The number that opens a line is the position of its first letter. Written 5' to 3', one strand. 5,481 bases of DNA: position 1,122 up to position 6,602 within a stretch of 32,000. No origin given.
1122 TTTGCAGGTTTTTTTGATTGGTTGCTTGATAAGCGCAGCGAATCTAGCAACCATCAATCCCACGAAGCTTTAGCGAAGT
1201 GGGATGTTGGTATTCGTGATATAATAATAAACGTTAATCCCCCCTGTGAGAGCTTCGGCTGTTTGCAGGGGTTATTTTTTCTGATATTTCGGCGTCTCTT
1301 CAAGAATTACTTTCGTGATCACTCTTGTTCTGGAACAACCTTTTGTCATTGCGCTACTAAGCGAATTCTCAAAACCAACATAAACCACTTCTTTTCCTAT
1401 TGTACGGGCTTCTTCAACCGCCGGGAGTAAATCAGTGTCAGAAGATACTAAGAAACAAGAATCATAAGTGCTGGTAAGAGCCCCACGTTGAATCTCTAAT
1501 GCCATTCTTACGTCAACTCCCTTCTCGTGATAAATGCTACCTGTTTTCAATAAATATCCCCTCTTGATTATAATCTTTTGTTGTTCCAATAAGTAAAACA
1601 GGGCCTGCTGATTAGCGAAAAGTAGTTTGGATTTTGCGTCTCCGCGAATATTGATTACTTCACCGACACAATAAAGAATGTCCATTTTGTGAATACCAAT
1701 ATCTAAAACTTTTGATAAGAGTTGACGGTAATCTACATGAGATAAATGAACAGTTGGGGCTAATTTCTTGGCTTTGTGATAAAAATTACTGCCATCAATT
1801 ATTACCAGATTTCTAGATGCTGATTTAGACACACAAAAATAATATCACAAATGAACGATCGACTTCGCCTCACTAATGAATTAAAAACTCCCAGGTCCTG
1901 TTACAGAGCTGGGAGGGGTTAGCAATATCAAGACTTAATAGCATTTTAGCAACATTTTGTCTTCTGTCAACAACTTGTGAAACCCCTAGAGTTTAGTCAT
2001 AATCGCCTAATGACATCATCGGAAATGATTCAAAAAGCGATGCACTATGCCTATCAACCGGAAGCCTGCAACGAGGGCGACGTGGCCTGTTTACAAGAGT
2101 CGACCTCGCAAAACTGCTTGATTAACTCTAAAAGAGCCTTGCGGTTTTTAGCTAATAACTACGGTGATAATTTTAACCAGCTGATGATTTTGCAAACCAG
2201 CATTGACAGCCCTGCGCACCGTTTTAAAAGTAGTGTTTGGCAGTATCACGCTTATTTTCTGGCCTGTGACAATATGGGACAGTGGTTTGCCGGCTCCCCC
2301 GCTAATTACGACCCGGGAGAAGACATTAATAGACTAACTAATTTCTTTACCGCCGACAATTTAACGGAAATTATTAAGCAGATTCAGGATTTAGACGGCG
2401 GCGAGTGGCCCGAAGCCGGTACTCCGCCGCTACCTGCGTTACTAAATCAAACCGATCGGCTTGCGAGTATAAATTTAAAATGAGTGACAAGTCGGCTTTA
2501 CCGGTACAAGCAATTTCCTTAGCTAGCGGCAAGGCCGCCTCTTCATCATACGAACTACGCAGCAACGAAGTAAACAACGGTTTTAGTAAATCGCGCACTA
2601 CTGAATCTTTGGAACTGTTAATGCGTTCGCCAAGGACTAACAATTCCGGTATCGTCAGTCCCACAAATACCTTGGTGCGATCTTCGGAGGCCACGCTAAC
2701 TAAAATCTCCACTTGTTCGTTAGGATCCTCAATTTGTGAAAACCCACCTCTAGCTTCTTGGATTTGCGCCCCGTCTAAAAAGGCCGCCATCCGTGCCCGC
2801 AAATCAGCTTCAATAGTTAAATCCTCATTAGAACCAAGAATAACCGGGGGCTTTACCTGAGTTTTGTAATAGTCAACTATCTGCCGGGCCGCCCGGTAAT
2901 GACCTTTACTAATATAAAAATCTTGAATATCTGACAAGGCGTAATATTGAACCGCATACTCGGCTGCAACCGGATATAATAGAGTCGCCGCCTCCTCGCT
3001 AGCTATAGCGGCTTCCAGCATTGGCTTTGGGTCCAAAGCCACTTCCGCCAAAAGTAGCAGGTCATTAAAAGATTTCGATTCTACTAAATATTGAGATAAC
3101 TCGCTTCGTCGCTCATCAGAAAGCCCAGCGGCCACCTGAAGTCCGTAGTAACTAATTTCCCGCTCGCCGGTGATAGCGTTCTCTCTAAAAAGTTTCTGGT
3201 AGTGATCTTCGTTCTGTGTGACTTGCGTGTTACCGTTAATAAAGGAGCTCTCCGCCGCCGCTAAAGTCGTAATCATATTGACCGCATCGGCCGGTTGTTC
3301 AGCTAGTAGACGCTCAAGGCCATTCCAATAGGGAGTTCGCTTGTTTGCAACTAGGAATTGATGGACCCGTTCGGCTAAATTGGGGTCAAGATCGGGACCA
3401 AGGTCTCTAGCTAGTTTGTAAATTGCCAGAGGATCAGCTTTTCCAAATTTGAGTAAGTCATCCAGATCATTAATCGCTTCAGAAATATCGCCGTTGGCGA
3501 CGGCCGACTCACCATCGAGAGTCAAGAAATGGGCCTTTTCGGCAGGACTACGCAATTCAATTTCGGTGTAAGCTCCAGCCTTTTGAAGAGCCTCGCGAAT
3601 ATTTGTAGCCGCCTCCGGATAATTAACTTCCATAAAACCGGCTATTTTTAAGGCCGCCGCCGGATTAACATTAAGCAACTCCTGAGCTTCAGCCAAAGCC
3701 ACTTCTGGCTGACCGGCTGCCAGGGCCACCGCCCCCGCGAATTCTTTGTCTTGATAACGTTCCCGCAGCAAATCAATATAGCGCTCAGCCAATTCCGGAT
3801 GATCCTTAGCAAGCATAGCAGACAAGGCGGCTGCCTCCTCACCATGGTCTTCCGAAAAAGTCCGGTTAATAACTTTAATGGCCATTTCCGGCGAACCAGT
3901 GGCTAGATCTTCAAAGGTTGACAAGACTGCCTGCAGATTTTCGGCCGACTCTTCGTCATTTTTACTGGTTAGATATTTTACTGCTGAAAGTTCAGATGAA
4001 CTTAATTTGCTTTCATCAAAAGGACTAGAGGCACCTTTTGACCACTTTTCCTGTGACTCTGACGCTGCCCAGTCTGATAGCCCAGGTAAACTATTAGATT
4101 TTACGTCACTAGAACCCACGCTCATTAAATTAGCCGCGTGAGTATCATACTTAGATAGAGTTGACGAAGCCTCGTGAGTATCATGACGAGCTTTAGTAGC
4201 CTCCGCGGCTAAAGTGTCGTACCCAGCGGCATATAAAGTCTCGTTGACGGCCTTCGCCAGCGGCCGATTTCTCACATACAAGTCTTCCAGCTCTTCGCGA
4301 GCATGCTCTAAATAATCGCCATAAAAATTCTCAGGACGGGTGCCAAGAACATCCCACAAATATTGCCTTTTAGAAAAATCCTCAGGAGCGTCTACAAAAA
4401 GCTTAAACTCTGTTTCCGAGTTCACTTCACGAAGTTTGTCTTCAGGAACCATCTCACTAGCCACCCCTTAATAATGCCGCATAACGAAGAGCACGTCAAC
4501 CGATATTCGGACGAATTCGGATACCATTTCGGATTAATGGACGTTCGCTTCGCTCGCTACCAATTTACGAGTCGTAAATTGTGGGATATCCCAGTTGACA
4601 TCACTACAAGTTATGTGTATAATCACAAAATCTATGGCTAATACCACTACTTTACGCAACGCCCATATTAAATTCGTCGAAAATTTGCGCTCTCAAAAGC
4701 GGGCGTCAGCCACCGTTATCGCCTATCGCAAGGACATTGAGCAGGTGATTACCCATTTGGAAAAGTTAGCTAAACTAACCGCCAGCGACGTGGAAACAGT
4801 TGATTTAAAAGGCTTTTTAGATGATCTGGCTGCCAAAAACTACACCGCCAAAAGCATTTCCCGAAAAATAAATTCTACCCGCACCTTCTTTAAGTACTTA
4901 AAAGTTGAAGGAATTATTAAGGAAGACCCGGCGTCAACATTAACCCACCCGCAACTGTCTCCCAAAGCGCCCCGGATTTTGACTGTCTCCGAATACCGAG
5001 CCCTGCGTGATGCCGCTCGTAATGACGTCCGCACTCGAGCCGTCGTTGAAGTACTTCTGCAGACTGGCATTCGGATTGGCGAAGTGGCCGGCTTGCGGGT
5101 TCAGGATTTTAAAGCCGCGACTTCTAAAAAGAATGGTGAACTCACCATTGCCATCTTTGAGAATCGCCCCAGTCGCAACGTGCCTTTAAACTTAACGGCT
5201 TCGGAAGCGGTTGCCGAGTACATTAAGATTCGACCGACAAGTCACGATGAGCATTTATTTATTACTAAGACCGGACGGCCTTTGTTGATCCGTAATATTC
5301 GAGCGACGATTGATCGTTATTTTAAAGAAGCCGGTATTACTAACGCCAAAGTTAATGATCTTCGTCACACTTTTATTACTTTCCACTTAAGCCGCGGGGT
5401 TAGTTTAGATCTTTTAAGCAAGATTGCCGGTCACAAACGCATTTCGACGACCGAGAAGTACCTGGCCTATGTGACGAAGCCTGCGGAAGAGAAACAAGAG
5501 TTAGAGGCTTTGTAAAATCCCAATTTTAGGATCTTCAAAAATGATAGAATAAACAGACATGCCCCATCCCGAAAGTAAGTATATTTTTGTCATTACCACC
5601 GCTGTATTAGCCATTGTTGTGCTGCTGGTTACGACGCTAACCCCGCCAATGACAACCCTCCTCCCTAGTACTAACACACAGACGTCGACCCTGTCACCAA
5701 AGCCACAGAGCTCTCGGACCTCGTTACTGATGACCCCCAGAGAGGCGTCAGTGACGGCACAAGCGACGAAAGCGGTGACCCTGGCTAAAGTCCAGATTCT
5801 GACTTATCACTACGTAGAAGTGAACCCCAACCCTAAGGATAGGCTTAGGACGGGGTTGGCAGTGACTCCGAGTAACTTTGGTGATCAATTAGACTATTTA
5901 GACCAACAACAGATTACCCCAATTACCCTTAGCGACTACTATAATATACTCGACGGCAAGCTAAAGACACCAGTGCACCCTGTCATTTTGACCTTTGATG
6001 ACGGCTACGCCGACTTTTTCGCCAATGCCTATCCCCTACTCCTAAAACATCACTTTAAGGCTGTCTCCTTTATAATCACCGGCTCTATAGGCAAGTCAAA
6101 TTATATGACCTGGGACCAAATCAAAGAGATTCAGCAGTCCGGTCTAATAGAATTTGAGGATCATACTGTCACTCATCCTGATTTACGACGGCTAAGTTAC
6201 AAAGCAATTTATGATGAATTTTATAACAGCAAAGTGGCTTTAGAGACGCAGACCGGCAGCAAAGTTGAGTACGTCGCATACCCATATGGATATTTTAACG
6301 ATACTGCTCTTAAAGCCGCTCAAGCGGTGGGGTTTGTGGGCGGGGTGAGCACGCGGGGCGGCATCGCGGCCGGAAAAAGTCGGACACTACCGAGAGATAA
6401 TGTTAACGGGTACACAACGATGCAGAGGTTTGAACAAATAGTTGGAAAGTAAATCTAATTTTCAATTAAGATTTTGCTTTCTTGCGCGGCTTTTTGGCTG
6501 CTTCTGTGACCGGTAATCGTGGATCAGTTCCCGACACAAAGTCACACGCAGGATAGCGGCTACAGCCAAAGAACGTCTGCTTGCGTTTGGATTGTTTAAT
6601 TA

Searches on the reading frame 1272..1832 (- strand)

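Call 69: search_protein_families(library=pfam, proteins=[window:1272-1832:-], max_evalue=0.001)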
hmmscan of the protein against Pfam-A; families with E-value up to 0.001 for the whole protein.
window:1272-1832:- (186 aa): 1 family
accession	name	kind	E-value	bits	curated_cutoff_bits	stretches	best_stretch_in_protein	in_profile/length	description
PF01936.24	NYN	-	3.4e-16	60.5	24.2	1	10-168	4-140/145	NYN domain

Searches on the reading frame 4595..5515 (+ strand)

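Call 69: search_protein_families(library=pfam, proteins=[window:4595-5515:+], max_evalue=0.001)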
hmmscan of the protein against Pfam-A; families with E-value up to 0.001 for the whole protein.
window:4595-5515:+ (306 aa): 3 families
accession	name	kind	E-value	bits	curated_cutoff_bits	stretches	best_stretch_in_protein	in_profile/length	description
PF00589.27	Phage_integrase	-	1.2e-28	100.4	27.1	1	129-291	3-167/172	Phage integrase family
PF02899.23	Phage_int_SAM_1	-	2.8e-14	53.6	22.3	1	26-106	3-83/83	Phage integrase, N-terminal SAM-like domain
PF13495.12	Phage_int_SAM_4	-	4.4e-06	27.5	27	1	26-102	4-78/85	Phage integrase, N-terminal SAM-like domain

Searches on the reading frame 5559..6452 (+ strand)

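Call 69: search_protein_families(library=pfam, proteins=[window:5559-6452:+], max_evalue=0.001)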
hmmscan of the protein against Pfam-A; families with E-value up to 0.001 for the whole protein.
window:5559-6452:+ (297 aa): 1 family
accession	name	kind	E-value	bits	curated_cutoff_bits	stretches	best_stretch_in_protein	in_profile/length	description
PF01522.26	Polysacc_deac_1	-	2e-30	105.7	23.1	1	136-259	3-121/124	Polysaccharide deacetylase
